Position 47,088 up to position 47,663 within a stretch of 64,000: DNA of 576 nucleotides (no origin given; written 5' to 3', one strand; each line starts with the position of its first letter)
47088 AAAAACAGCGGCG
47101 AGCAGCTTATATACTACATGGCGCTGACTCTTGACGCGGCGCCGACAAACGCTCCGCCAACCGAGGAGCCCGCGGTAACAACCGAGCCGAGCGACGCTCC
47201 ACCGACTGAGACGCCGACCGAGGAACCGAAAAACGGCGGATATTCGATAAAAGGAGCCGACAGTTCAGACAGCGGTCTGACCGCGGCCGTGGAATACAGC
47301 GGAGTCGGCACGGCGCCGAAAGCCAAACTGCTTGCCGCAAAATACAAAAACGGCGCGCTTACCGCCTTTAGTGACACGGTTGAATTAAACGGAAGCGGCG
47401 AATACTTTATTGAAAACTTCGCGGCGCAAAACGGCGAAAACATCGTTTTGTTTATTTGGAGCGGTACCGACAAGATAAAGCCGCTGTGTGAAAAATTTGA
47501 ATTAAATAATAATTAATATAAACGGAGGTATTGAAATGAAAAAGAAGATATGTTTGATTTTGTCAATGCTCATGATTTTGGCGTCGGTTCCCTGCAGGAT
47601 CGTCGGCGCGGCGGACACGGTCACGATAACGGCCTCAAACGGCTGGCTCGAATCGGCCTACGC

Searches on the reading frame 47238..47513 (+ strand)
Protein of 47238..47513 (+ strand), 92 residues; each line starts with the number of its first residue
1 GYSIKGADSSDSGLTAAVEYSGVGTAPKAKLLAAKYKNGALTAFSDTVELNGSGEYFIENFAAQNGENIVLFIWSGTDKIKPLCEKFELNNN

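Call 4: search_protein_families(library=pfam, proteins=[window:47238-47513:+], max_evalue=10)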
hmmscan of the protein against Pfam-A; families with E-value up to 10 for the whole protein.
window:47238-47513:+ (92 aa): 0 families

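Call 16: search_solved_structures(query=A2, max_evalue=10)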
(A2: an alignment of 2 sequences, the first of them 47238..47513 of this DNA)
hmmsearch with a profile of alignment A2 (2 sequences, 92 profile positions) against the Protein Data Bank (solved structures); distinct sequences matched with E-value up to 10: 7.
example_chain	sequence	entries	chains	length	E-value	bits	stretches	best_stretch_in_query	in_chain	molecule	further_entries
4m1v_A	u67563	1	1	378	0.0093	19.2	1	14-63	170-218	Phosphate-binding protein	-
6mw4_A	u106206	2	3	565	0.5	13.7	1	50-87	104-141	Putative germination-specific protease | Germination-specific protease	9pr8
9sj9_A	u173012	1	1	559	0.51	13.6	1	50-87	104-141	S8 family peptidase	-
3w9v_A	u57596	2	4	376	0.62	13.4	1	18-63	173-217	Phosphate-binding protein | DING protein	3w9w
2v3q_A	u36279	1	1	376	0.7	13.2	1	18-63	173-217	HUMAN PHOSPHATE BINDING PROTEIN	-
7dc3_A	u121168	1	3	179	0.91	12.8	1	24-71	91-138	Isoform 2 of Myelin regulatory factor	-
3scy_A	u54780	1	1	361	1.1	12.6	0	31-57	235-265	Hypothetical bacterial 6-phosphogluconolactonase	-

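Call 20: search_protein_representatives(alignment_id=A2)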
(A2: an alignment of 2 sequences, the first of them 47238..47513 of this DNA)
Query: 2 sequences, 92 profile positions. Proteins with E-value up to 0.001 (for the whole library): 28; up to 1e-10: 4; up to 1e-30: 1. The best 28 are listed.
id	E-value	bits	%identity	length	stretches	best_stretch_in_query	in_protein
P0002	4.1e-39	148.6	-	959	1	1-92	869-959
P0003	7.2e-16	74.1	-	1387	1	2-87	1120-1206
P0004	1.3e-12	63.7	-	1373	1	2-86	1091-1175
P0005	2.4e-12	62.8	-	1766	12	4-40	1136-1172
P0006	1.4e-08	50.7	-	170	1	2-89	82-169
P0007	2.3e-08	50.0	-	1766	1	2-89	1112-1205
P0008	6.9e-08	48.5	-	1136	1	2-85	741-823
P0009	9.7e-08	48.1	-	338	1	2-85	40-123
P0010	4.0e-07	46.1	-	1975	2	2-88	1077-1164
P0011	8.5e-07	45.0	-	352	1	2-84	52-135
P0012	2.1e-06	43.8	-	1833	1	2-87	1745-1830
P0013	5.8e-06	42.4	-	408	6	21-41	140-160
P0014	9.6e-06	41.6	-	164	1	2-88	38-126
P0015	1.2e-05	41.4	-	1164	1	1-87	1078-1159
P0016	2.5e-05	40.3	-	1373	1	2-87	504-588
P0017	6.7e-05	39.0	-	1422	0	-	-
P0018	7.3e-05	38.8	-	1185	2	2-84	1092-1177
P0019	8.2e-05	38.7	-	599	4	34-76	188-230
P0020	1.1e-04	38.3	-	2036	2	2-85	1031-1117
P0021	1.5e-04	37.8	-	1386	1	2-88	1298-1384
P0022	2.7e-04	37.0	-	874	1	2-85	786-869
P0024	6.1e-04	35.9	-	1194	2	29-89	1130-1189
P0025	6.3e-04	35.8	-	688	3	6-59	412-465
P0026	6.5e-04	35.8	-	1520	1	2-84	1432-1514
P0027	8.0e-04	35.5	-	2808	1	24-89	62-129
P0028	8.4e-04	35.4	-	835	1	13-88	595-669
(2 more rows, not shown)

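Call 22: search_protein_families(library=pfam, proteins=[P0002, P0003, P0004, P0007, P0008, P0010], max_evalue=0.001)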
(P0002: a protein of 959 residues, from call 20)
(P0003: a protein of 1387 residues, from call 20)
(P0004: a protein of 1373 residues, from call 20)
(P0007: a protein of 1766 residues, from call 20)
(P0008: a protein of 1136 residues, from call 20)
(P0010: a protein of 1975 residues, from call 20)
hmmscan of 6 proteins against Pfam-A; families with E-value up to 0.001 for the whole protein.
P0002 (959 aa): 2 families
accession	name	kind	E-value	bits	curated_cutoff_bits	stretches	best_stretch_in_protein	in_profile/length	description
PF18283.7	CBM77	-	3.5e-40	137.2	25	2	721-829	1-108/108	Carbohydrate binding module 77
PF00544.25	Pectate_lyase_4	-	4.2e-27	95.6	24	1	216-384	35-211/211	Pectate lyase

P0003 (1387 aa): 5 families
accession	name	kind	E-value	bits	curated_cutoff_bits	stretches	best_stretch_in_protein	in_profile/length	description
PF00544.25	Pectate_lyase_4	-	3.3e-24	86.1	24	1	552-715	35-211/211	Pectate lyase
PF00041.27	fn3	-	1.5e-15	57.6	25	2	187-257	3-75/84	Fibronectin type III domain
PF21910.2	GH85_C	-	5.9e-06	27.1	27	1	196-256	16-82/95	GH85 endohexosaminidases, C-terminal domain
PF14292.12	SusE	-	0.00019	22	25.2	1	182-264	18-97/106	SusE outer membrane protein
PF16323.11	DUF4959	-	0.0002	22.1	32.9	1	180-265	15-105/106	Domain of unknown function (DUF4959)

P0004 (1373 aa): 2 families
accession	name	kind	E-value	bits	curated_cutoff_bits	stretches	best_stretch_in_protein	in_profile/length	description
PF00544.25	Pectate_lyase_4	-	9.6e-20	71.5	24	1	530-708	21-211/211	Pectate lyase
PF00041.27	fn3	-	5.6e-18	65.4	25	2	180-250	3-75/84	Fibronectin type III domain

P0007 (1766 aa): 3 families
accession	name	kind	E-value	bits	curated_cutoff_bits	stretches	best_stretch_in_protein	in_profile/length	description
PF00544.25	Pectate_lyase_4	-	5.8e-25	88.6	24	1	566-728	36-211/211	Pectate lyase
PF00041.27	fn3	-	2.2e-12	47.4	25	2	214-277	16-81/84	Fibronectin type III domain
PF25059.1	FN3_DSCAM-DSCAML_C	-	0.00083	20.1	39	0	238-278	38-78/89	DSCAM/DSCAML C-terminal Fn3-like domain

P0008 (1136 aa): 2 families
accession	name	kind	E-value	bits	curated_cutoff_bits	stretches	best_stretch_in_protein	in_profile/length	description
PF00544.25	Pectate_lyase_4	-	3.2e-25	89.4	24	1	220-394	36-211/211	Pectate lyase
PF18283.7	CBM77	-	5.4e-19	69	25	1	584-692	3-108/108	Carbohydrate binding module 77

P0010 (1975 aa): 3 families
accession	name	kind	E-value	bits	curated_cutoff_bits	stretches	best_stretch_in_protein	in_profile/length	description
PF01095.25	Pectinesterase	-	1.4e-15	57.2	27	1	1370-1534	107-272/298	Pectinesterase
PF18998.6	Flg_new_2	-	3.7e-06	27.3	23.6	1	1004-1064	18-71/73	Divergent InlB B-repeat domain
PF00395.25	SLH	-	5.8e-05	23.4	20.8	1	514-545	8-38/44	S-layer homology domain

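Call 23: search_protein_families(library=pfam, proteins=[P0012, P0015, P0016, P0018, P0020, P0021, P0022], max_evalue=0.001)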
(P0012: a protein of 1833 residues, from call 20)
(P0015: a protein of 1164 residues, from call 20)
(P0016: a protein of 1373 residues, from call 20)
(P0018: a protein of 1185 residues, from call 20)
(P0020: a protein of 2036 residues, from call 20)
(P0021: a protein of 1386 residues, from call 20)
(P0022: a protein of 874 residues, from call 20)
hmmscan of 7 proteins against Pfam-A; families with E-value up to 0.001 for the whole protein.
P0012 (1833 aa): 13 families
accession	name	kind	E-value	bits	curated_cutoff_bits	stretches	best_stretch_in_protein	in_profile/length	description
PF13306.12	LRR_5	-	1.3e-189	620.3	27.7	7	922-1051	1-127/127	BspA type Leucine rich repeat region (6 copies)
PF13620.12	CarboxypepD_reg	-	2.8e-33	114.5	32.3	3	1117-1178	2-63/82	Carboxypeptidase regulatory-like domain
PF13855.12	LRR_8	-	5.3e-30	103.4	27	0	852-897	14-59/61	Leucine rich repeat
PF17210.9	SdrD_B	-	2.4e-21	76.5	29.7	3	1127-1178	22-73/112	SdrD B-like domain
PF07210.18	DUF1416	-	4.6e-16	59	23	2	1113-1178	18-80/97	Protein of unknown function (DUF1416)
PF17802.7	SpaA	-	3.5e-13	50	23.1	0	1126-1170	13-59/91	Prealbumin-like fold domain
PF11974.14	bMG3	-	2.2e-11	44.1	34.9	0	1125-1170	24-75/103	Bacterial alpha-2-macroglobulin MG3 domain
PF23952.1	LRR_EndoS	-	3.2e-10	40.7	27.9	0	877-919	49-91/116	Endo-beta-N-acetylglucosaminidase EndoS LRR domain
PF13715.12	CarbopepD_reg_2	-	6.2e-10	39.4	32.2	0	1117-1169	1-50/88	CarboxypepD_reg-like domain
PF17936.7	Big_6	-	7.6e-09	36.1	27.6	1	1117-1178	10-75/83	Bacterial Ig domain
PF23193.1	NOMO_3rd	-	2.4e-05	24.8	27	0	1224-1276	49-100/120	NOMO third transthyretin-like domain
PF04886.17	PT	-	7.4e-05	22.7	26.2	1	1703-1737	2-36/36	PT disordered repeat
PF12799.13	LRR_4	-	0.00011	22.8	27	0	1002-1032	1-30/44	Leucine Rich repeats (2 copies)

P0015 (1164 aa): 1 family
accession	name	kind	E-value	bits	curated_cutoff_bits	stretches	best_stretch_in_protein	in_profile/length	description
PF18998.6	Flg_new_2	-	2.3e-08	34.3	23.6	1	790-869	2-71/73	Divergent InlB B-repeat domain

P0016 (1373 aa): 3 families
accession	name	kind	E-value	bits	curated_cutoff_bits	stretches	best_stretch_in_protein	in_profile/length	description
PF22124.2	Glyco_hydro_95_cat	-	7.7e-53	180.3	27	1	1-246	196-408/408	Glycosyl hydrolase family 95 catalytic domain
PF01095.25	Pectinesterase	-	1.3e-25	90.2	27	1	799-979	92-271/298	Pectinesterase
PF21307.2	Glyco_hydro_95_C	-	1.6e-22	80.2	27.6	1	248-345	1-94/94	Glycoside hydrolase family 95, C-terminal domain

P0018 (1185 aa): 0 families

P0020 (2036 aa): 2 families
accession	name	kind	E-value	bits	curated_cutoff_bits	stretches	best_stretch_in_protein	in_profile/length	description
PF01095.25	Pectinesterase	-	3e-17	62.7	27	1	1421-1596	106-276/298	Pectinesterase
PF00395.25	SLH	-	0.00061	20.2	20.8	0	531-567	7-44/44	S-layer homology domain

P0021 (1386 aa): 0 families

P0022 (874 aa): 2 families
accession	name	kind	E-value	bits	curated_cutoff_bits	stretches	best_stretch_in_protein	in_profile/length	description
PF00082.27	Peptidase_S8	-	5.7e-13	49.3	21.8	1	4-89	173-274/288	Subtilase family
PF04886.17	PT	-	8.1e-08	32.1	26.2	1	722-756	1-35/36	PT disordered repeat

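Call 30: find_related_loci(query=A2, collection=genome_contigs, flank=6000)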
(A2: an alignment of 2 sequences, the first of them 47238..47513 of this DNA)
Query A2 (92 aa) in genome_contigs; peptide patterns used: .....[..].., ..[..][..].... (x = any residue, [..] = any of these).
106 stretches matched a pattern; 6 encode a relative of the query (tblastn E <= 1e-3); 5 distinct loci.
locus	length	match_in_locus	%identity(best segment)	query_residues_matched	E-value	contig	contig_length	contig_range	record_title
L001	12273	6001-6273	84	1-92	4e-49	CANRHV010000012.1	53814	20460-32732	MAG: uncultured Monoglobus sp. isolate Lapin-022__bin79 genome assembly, contig: Lapin-022__NODE_561_length_53814_cov_5.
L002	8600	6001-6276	93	1-92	1e-48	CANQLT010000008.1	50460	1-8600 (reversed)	MAG: uncultured Monoglobus sp. isolate Lapin-014__bin25 genome assembly, contig: Lapin-014__NODE_474_length_50460_cov_5.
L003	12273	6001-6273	79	2-92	3e-47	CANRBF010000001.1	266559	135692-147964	MAG: uncultured Monoglobus sp. isolate Lapin-028__bin81 genome assembly, contig: Lapin-028__NODE_8_length_266559_cov_25.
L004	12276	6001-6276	86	1-92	2e-42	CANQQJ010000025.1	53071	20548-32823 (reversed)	MAG: uncultured Clostridia bacterium isolate Lapin-012__bin102 genome assembly, contig: Lapin-012__NODE_1149_length_5307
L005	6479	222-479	48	1-88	3e-23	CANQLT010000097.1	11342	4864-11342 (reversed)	MAG: uncultured Monoglobus sp. isolate Lapin-014__bin25 genome assembly, contig: Lapin-014__NODE_4944_length_11342_cov_5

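Call 47: list_cluster_members(proteins=[P0003, P0004, P0007, P0008, P0010, P0012, P0015, P0016, P0021, P0022])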
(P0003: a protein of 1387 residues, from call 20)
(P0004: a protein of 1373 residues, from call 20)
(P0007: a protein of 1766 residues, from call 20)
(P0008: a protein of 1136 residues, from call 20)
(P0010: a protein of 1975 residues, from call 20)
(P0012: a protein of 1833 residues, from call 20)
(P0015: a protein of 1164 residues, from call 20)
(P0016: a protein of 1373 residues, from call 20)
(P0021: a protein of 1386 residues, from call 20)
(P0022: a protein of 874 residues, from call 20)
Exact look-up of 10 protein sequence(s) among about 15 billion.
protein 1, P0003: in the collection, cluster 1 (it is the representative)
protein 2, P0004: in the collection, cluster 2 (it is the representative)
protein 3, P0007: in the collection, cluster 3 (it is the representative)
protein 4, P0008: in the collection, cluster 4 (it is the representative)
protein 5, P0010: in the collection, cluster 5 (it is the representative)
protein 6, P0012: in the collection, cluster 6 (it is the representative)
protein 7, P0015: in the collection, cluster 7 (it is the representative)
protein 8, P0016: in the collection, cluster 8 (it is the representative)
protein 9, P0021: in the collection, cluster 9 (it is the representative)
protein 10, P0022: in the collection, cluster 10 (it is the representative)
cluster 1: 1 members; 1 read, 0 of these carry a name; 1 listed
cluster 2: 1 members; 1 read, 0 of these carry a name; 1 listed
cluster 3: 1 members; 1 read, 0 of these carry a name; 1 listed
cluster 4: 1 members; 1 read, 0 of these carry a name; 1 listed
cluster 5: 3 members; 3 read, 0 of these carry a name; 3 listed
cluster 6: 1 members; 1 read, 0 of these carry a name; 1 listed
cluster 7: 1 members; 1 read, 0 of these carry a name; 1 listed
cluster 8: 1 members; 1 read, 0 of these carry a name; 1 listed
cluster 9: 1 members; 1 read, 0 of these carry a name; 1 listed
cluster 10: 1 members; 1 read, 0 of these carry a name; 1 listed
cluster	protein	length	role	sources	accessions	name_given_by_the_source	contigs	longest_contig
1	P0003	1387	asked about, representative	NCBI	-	-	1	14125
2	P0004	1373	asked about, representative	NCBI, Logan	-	-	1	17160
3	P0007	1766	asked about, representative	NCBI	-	-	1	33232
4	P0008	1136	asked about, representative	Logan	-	-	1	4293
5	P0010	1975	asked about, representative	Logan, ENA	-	-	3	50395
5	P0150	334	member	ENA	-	-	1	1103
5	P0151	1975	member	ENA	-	-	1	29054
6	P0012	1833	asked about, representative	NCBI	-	-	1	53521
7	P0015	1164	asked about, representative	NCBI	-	-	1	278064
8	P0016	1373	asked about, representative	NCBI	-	-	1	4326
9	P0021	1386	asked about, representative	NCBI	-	-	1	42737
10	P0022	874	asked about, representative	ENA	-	-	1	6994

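Call 48: find_encoding_contigs(protein=P0015, flank=8000, max_places=2)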
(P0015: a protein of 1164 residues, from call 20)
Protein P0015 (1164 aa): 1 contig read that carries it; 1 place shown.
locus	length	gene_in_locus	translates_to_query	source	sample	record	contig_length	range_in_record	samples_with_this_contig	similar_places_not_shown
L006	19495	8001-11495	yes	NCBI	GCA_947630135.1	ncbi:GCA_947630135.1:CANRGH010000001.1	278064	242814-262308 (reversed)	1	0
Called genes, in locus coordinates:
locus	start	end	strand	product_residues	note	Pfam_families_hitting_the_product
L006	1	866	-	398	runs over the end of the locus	PF00091:Tubulin, PF12327:FtsZ_C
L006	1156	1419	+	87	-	PF04221:RelB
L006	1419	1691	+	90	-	PF15738:YafQ_toxin, PF05016:ParE_toxin (weak)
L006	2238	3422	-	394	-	PF00768:Peptidase_S11, PF13354:Beta-lactamase2, PF07943:PBP5_C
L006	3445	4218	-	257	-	PF04542:Sigma70_r2, PF04539:Sigma70_r3, PF08281:Sigma70_r4_2 (weak), PF04545:Sigma70_r4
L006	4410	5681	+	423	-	PF03952:Enolase_N, PF00113:Enolase_C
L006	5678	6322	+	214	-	PF00702:Hydrolase, PF12710:HAD, PF13419:HAD_2, PF13242:Hydrolase_like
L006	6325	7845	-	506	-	PF04616:Glyco_hydro_43, PF17851:GH43_C2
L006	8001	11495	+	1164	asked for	PF18998:Flg_new_2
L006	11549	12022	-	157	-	PF07833:Cu_amine_oxidN1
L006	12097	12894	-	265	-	PF13240:Zn_Ribbon_1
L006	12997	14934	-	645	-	PF00133:tRNA-synt_1, PF01406:tRNA-synt_1e (weak), PF01921:tRNA-synt_1f (faint), PF09334:tRNA-synt_1g, PF00133:tRNA-synt_1, PF19303:Anticodon_3, PF08264:Anticodon_1 (weak), PF01588:tRNA_bind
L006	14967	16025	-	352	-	PF05496:RuvB_N, PF00004:AAA, PF07728:AAA_5, PF17864:AAA_lid_4, PF05491:WHD_RuvB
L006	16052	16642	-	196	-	PF01330:RuvA_N, PF14520:HHH_5, PF07499:RuvA_C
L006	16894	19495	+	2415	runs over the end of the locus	PF00395:SLH, PF01095:Pectinesterase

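Call 62: search_protein_families(library=pfam, proteins=[P0009, P0011, P0027, P0024, P0026, P0028, P0006, P0014], max_evalue=0.001)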
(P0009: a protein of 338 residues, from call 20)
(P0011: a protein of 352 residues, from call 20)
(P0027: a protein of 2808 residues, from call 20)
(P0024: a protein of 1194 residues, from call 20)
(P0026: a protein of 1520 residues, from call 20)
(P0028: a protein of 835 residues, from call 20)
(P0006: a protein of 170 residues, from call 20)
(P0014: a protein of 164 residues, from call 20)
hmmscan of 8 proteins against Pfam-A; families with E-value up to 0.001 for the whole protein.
P0009 (338 aa): 0 families

P0011 (352 aa): 0 families

P0027 (2808 aa): 3 families
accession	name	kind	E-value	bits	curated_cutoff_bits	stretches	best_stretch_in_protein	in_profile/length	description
PF09479.16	Flg_new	-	2e-57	191.6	27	5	134-199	1-65/65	Listeria-Bacteroides repeat domain (List_Bact_rpt)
PF18998.6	Flg_new_2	-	1.2e-08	35.2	23.6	0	2027-2059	19-48/73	Divergent InlB B-repeat domain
PF19746.4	DUF6233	-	0.00021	21.8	27.6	0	843-882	18-56/59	Family of unknown function (DUF6233)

P0024 (1194 aa): 1 family
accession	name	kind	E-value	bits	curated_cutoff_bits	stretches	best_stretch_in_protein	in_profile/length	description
PF18998.6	Flg_new_2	-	2.3e-07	31.2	23.6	1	1038-1099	19-72/73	Divergent InlB B-repeat domain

P0026 (1520 aa): 2 families
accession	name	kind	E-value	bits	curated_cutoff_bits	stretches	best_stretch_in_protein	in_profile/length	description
PF07581.17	Glug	-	6.7e-57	186.5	20.5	5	179-207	1-28/28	The GLUG motif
PF04886.17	PT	-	5.4e-15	55.1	26.2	1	1343-1376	2-35/36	PT disordered repeat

P0028 (835 aa): 2 families
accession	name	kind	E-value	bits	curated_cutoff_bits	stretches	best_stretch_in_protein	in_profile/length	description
PF01915.27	Glyco_hydro_3_C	-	1.5e-31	110.4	31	1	58-271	58-200/200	Glycosyl hydrolase family 3 C-terminal domain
PF14310.12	Fn3-like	-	8.9e-18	64.6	25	1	308-381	1-71/71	Fibronectin type III-like domain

P0006 (170 aa): 0 families

P0014 (164 aa): 0 families

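Call 74: find_encoding_contigs(protein=P0012, flank=6000, max_places=1)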
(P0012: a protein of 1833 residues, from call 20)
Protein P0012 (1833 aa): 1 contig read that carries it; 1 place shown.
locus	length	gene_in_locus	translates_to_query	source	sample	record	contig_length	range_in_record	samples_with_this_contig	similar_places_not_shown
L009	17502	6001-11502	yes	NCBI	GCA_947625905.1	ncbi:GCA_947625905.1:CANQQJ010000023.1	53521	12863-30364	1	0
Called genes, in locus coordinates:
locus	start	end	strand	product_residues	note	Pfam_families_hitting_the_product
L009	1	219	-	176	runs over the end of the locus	PF01807:Zn_ribbon_DnaG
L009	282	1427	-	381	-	PF00226:DnaJ, PF01556:DnaJ_C, PF00684:DnaJ_CXXCXGXG, PF27439:DnaJ_C_2 (weak)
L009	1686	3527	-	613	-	PF00012:HSP70, PF06723:MreB_Mbl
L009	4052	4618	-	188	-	PF01025:GrpE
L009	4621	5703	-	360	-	PF03444:WHD_HrcA (faint), PF01628:HrcA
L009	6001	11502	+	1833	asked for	PF13306:LRR_5, PF13855:LRR_8 (faint), PF13306:LRR_5, PF13306:LRR_5, PF13620:CarboxypepD_reg, PF17210:SdrD_B (weak), PF17936:Big_6 (weak), PF13620:CarboxypepD_reg, +7 more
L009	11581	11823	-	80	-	PF01471:PG_binding_1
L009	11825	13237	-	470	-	PF01471:PG_binding_1, PF09374:PG_binding_3 (faint), PF01471:PG_binding_1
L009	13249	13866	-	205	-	-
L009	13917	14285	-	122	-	PF09858:DUF2085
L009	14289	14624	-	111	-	-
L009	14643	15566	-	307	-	PF04204:HTS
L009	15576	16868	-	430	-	PF01134:GIDA, PF01266:DAO (faint)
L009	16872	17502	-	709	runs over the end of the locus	PF01751:Toprim, PF01131:Topoisom_bac, PF01396:Zn_ribbon_Top1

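Call 75: find_encoding_contigs(protein=P0021, flank=3000, max_places=1)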
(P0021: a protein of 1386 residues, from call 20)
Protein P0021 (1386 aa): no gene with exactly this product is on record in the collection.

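Call 76: find_encoding_contigs(protein=P0003, flank=3000, max_places=1)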
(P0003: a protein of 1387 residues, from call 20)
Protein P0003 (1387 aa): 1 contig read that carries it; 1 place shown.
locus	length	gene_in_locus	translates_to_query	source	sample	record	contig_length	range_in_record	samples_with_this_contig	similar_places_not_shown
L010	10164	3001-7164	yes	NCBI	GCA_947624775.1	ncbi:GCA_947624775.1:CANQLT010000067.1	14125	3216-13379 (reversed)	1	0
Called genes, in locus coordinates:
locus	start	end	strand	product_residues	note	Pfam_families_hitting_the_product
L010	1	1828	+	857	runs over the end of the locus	?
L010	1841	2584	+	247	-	PF04203:Sortase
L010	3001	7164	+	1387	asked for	PF00041:fn3, PF21910:GH85_C (faint), PF00544:Pectate_lyase_4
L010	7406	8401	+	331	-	PF01515:PTA_PTB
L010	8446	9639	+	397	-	PF00871:Acetate_kinase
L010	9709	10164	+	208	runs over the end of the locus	PF04542:Sigma70_r2, PF08281:Sigma70_r4_2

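Call 77: find_encoding_contigs(protein=P0007, flank=3000, max_places=1)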
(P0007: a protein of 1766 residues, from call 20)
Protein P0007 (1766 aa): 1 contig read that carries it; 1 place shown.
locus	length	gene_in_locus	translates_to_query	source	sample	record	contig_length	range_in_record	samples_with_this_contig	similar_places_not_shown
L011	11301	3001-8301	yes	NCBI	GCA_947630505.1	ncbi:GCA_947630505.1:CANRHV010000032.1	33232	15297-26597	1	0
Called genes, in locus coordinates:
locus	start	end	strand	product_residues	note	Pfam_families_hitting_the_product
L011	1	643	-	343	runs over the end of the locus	PF04055:Radical_SAM, PF13186:SPASM (weak)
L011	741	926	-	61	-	-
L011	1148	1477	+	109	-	PF01638:HxlR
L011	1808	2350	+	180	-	PF21349:RUBY_RBDX, PF02915:Rubrerythrin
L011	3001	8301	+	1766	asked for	PF00041:fn3 (faint), PF00544:Pectate_lyase_4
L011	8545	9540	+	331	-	PF01515:PTA_PTB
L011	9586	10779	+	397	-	PF00871:Acetate_kinase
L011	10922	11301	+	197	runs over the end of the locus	PF04542:Sigma70_r2, PF08281:Sigma70_r4_2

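Call 78: find_encoding_contigs(protein=P0016, flank=3000, max_places=1)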
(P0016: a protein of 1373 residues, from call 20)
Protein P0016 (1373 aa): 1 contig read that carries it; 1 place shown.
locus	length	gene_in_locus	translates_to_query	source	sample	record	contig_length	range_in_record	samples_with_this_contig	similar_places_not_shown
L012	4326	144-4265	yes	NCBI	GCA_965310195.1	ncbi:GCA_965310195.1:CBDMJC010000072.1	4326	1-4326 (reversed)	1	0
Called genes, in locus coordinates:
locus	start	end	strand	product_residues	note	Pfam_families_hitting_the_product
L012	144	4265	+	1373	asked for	PF22124:Glyco_hydro_95_cat, PF21307:Glyco_hydro_95_C, PF01095:Pectinesterase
